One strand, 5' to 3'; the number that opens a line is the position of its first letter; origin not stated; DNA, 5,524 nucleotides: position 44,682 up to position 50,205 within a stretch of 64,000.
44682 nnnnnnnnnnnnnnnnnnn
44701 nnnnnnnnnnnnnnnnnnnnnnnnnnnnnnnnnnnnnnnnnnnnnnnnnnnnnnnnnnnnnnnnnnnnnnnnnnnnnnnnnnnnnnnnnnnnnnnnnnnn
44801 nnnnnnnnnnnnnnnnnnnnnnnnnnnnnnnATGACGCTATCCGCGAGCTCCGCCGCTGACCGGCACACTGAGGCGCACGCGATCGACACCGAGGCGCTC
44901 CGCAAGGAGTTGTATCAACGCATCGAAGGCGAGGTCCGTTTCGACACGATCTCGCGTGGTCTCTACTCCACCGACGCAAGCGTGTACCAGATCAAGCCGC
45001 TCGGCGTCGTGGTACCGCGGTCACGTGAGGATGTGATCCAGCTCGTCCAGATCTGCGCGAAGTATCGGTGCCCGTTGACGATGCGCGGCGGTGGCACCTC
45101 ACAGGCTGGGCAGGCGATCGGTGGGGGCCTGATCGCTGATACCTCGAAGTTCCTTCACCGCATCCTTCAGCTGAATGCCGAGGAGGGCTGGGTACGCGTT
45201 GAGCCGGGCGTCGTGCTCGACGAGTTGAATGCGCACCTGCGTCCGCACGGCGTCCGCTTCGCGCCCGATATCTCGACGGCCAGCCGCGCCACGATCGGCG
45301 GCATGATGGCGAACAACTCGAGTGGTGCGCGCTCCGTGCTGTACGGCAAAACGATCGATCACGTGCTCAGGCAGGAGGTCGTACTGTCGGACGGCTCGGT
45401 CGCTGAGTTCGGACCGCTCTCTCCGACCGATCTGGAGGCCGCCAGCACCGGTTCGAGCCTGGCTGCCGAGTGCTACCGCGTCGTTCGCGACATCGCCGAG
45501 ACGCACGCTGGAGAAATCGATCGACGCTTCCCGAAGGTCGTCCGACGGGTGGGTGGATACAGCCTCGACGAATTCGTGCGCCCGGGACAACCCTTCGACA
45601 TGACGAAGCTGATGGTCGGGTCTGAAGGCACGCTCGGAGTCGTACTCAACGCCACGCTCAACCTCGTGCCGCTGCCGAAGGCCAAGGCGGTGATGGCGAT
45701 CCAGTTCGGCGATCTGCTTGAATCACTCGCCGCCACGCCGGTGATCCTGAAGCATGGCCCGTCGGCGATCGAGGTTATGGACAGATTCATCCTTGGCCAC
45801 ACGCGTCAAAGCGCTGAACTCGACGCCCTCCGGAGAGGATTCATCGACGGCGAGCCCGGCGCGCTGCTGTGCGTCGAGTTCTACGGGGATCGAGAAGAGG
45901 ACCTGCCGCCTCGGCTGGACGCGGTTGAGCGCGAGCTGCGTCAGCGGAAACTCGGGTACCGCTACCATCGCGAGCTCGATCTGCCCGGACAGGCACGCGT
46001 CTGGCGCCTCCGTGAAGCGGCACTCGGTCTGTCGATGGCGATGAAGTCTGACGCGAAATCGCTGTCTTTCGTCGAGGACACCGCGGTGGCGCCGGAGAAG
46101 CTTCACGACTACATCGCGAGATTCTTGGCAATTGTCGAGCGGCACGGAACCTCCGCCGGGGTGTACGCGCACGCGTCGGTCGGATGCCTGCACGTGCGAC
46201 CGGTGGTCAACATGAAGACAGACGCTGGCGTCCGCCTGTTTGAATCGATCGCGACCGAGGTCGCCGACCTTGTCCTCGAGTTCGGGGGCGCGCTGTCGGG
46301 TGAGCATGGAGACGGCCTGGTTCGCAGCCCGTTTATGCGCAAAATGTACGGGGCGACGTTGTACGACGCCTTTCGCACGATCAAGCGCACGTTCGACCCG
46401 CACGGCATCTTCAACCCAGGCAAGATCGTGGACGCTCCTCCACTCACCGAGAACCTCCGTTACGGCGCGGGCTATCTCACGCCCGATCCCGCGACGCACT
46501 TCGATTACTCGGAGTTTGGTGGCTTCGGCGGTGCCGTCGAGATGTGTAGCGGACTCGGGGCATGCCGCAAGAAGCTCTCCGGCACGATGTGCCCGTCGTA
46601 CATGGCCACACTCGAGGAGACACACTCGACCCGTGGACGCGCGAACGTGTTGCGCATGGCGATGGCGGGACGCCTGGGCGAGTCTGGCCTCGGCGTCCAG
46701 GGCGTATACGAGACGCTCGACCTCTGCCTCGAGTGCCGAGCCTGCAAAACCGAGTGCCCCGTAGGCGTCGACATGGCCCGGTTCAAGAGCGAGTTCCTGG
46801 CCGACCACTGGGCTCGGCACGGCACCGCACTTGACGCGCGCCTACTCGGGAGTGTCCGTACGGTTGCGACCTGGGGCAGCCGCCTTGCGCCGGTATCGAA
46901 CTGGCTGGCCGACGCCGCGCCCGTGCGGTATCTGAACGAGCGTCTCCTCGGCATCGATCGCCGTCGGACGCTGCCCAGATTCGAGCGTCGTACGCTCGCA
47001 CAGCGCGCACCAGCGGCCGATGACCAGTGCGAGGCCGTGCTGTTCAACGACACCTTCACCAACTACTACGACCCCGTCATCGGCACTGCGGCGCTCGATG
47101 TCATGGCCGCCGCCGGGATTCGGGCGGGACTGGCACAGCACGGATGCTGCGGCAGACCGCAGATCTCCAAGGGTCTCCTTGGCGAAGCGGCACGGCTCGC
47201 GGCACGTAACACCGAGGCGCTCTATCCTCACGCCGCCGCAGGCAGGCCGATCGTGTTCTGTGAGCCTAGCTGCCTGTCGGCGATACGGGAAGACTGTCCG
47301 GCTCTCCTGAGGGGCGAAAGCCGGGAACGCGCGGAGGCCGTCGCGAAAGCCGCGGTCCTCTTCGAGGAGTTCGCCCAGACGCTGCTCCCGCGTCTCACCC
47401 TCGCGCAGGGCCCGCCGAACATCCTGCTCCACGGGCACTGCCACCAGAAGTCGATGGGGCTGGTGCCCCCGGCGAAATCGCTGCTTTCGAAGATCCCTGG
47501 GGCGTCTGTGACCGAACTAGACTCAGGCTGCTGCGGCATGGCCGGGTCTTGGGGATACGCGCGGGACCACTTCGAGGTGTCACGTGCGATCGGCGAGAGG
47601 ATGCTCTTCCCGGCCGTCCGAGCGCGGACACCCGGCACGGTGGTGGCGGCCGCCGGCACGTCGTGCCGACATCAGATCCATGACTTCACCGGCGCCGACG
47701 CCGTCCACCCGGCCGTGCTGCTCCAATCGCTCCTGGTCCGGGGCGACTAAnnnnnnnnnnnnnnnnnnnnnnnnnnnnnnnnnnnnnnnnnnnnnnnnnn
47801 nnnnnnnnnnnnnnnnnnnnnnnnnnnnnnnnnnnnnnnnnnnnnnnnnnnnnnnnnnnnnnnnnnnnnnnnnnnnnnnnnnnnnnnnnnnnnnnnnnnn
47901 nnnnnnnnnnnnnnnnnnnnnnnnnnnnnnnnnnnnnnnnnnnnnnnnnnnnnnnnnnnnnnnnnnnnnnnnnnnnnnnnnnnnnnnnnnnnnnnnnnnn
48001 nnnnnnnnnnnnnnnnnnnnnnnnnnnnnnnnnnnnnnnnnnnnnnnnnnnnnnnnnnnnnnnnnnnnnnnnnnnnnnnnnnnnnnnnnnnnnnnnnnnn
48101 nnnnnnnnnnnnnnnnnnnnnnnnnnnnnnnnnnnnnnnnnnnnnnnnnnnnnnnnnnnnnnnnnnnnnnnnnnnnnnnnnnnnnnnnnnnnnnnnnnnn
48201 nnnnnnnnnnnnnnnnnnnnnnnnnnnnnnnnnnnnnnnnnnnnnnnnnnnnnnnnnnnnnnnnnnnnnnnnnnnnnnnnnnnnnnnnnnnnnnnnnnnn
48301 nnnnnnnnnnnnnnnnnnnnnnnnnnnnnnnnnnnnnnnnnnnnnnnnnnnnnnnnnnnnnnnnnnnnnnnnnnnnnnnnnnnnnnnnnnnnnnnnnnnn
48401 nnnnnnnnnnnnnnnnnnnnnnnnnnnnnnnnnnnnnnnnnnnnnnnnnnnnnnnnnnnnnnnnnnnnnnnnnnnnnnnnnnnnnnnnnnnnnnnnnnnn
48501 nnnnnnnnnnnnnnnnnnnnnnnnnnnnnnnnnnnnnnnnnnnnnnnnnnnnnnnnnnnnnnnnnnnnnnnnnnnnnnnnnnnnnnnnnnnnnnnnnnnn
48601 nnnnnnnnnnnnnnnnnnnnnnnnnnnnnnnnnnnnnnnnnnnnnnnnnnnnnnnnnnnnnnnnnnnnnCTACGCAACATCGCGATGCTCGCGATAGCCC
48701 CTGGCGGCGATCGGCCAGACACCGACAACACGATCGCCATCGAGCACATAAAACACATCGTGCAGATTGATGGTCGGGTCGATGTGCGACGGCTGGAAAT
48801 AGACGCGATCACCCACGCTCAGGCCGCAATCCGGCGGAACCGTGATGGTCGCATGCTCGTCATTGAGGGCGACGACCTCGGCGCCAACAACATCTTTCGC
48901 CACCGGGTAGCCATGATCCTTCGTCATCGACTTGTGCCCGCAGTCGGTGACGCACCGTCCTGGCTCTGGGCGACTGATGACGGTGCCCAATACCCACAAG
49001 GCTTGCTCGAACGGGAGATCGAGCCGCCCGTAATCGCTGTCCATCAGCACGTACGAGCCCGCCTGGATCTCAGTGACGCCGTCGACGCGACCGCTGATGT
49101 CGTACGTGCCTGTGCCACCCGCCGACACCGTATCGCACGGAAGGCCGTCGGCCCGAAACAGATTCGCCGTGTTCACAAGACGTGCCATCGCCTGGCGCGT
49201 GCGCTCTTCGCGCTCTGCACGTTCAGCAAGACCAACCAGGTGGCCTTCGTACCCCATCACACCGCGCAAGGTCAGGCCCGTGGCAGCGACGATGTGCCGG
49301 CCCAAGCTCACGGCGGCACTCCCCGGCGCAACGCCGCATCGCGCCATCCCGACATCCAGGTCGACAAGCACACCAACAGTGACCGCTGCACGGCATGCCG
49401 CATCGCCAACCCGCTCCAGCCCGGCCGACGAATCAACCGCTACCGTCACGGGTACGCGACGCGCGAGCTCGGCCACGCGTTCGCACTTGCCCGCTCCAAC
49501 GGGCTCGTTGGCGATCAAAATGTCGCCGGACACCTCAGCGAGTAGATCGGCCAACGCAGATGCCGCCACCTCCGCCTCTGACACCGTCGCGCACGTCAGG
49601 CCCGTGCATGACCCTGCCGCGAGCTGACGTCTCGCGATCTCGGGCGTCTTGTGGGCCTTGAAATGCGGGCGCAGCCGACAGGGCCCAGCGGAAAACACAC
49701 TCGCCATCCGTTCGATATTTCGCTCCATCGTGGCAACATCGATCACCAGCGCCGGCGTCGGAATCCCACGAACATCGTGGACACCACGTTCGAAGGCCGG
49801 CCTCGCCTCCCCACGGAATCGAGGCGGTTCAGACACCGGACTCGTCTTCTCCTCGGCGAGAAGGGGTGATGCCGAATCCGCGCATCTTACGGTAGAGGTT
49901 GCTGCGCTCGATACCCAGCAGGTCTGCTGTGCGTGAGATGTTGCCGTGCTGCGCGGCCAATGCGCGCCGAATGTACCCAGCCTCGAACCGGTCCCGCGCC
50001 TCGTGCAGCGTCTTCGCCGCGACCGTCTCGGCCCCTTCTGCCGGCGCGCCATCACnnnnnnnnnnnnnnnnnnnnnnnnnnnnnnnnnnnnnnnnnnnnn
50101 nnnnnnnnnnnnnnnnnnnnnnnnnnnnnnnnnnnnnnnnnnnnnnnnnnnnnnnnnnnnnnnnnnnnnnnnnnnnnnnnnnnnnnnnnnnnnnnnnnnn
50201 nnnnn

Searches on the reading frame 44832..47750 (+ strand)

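Call 47: search_protein_families(library=pfam, proteins=[window:44832-47750:+], max_evalue=0.001)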
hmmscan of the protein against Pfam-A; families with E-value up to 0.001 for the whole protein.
window:44832-47750:+ (972 aa): 5 families
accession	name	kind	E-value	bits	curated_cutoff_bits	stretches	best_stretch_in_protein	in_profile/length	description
PF02913.24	FAD-oxidase_C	-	1.7e-49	169.2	21.2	1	281-532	1-248/248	FAD linked oxidases, C-terminal domain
PF01565.28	FAD_binding_4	-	1.7e-37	128.7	26.4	1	56-193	1-138/139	FAD binding domain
PF13183.11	Fer4_8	-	3.4e-08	34.3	27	1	569-646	2-68/68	4Fe-4S dicluster domain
PF13534.11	Fer4_17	-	4.6e-06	27.5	22.2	1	572-647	2-61/61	4Fe-4S dicluster domain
PF02754.22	CCG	-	5.4e-06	26.9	20.6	0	751-818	18-84/85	Cysteine-rich domain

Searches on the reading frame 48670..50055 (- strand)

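Call 47: search_protein_families(library=pfam, proteins=[window:48670-50055:-], max_evalue=0.001)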
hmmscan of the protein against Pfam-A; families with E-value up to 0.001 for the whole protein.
window:48670-50055:- (461 aa): 2 families
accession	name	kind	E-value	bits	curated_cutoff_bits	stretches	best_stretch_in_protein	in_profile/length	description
PF01168.26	Ala_racemase_N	-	1.7e-22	80.7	24.1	1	105-338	1-217/220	Alanine racemase, N-terminal domain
PF14031.13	D-ser_dehydrat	-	2.4e-21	76.6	22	1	352-437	1-96/97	Putative serine dehydratase domain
